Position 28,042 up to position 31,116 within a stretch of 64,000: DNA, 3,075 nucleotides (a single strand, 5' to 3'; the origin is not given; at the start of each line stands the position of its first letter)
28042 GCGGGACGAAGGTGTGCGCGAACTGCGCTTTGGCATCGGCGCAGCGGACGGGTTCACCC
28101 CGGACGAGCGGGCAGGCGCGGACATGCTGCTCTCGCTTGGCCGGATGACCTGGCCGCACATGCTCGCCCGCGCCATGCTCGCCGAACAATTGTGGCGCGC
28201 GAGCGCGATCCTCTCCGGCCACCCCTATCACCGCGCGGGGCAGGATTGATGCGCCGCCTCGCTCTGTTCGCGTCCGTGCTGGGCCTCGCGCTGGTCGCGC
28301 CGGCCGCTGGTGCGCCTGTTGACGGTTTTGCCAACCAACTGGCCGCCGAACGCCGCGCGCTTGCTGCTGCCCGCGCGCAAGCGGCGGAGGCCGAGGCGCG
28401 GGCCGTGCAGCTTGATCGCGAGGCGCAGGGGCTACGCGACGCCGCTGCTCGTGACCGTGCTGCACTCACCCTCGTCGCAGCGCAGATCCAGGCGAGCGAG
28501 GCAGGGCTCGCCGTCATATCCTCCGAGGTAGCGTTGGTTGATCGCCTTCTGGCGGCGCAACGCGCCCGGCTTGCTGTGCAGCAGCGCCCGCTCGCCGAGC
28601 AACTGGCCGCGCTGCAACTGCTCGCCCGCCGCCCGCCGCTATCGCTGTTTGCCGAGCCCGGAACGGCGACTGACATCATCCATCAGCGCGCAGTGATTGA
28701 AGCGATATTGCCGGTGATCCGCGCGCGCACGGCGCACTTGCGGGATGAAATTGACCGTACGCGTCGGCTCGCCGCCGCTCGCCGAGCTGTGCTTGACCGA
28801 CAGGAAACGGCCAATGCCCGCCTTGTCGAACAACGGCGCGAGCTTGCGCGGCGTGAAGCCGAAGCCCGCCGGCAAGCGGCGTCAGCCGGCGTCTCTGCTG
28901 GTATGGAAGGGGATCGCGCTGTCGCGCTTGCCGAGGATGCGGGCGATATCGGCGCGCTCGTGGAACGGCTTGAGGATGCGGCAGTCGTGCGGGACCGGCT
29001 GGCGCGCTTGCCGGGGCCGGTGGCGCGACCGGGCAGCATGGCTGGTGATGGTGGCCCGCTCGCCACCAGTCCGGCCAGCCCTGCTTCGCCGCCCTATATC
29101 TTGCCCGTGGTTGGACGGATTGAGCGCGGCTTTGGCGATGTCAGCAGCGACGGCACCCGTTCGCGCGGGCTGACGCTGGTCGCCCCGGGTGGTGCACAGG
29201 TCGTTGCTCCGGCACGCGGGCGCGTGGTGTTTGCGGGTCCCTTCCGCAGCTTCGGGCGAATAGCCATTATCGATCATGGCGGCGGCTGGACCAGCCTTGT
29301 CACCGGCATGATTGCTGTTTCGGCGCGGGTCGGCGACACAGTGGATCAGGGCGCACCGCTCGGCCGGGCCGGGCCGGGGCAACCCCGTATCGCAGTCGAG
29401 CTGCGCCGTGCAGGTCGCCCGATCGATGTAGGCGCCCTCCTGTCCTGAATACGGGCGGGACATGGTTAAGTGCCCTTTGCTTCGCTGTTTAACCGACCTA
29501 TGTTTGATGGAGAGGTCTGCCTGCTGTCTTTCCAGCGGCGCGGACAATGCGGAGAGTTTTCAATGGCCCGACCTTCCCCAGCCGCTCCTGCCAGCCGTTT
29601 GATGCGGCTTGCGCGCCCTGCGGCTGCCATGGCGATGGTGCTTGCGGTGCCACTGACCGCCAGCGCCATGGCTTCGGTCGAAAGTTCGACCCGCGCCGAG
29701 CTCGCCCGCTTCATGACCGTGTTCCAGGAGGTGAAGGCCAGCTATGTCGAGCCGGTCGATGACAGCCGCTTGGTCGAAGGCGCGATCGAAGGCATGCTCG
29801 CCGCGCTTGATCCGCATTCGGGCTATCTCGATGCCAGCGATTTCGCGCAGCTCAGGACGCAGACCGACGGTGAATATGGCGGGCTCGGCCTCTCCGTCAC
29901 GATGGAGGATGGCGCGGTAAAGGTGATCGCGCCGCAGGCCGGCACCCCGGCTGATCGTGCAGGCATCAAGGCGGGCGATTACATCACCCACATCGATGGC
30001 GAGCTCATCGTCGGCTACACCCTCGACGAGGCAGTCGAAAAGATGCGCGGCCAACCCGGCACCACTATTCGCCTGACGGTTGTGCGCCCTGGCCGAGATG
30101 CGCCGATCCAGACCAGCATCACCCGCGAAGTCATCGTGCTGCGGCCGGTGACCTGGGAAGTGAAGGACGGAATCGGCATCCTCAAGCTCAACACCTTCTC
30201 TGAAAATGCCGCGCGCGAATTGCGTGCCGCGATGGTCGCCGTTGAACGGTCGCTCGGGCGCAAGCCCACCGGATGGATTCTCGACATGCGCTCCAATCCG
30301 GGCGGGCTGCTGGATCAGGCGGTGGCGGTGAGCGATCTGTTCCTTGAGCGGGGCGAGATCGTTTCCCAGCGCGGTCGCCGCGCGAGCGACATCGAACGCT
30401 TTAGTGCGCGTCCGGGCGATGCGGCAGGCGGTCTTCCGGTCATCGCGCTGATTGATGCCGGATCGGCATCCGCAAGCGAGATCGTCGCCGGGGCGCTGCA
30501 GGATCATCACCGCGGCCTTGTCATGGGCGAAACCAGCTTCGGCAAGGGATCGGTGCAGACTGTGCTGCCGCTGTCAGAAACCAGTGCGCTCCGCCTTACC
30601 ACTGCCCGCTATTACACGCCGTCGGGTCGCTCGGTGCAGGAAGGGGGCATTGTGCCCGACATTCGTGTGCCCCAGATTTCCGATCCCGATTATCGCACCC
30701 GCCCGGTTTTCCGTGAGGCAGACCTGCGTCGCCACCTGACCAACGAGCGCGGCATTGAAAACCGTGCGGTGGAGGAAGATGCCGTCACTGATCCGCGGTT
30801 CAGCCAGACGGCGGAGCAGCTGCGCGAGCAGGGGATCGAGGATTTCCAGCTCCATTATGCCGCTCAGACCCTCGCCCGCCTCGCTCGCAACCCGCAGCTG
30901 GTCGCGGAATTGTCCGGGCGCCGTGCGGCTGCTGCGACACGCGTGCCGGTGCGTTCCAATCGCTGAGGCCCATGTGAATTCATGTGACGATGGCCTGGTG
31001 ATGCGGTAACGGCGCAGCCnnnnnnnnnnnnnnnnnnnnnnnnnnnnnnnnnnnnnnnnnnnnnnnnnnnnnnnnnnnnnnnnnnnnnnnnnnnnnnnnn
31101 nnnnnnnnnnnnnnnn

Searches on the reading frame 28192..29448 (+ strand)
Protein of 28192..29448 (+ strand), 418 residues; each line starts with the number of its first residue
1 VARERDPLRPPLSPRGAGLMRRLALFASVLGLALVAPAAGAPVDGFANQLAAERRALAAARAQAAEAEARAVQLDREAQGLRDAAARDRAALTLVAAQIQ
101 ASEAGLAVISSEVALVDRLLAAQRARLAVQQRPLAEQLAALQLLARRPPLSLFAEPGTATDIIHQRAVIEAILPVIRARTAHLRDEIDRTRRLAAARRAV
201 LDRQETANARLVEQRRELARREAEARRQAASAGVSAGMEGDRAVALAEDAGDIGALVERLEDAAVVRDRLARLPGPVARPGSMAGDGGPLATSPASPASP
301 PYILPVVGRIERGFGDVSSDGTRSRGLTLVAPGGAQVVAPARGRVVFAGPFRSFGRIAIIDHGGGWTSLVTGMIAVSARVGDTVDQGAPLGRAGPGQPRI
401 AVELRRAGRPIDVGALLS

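Call 55: search_protein_families(library=pfam, proteins=[window:28192-29448:+], max_evalue=0.0001)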
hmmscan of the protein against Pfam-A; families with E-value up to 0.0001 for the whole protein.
window:28192-29448:+ (418 aa): 1 family
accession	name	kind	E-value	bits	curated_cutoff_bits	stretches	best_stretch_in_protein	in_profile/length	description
PF01551.29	Peptidase_M23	-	2.4e-15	57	28.7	1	324-412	3-95/96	Peptidase family M23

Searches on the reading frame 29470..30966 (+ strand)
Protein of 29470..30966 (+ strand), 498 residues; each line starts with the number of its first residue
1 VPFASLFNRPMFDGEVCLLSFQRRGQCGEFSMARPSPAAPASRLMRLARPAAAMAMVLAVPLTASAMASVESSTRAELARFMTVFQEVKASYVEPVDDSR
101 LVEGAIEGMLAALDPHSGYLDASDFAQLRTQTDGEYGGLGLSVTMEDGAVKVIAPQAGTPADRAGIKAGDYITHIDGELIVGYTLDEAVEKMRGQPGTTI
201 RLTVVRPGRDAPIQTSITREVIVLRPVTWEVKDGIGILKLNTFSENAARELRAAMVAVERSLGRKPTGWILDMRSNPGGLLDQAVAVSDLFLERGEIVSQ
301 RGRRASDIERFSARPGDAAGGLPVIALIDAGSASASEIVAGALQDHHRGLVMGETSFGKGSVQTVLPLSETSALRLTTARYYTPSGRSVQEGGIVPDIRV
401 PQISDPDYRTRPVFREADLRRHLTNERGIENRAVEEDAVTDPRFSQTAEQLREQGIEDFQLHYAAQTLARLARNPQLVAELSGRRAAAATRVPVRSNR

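Call 55: search_protein_families(library=pfam, proteins=[window:29470-30966:+], max_evalue=0.0001)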
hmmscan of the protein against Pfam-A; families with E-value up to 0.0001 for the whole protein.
window:29470-30966:+ (498 aa): 5 families
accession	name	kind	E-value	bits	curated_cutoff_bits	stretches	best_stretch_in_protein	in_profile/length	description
PF03572.23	Peptidase_S41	-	7.1e-51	172.5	24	1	235-400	2-165/165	Peptidase family S41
PF17820.7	PDZ_6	-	6.3e-14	51.9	27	1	153-206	3-54/54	PDZ domain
PF13180.12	PDZ_2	-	3e-12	47.1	27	1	137-213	1-76/80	PDZ domain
PF22694.1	CtpB_N-like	-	5.8e-12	46.4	27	1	70-122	30-83/85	Activating protease CtpB N-terminal domain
PF00595.29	PDZ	-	3.1e-10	40.7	23.2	1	133-204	7-80/81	PDZ domain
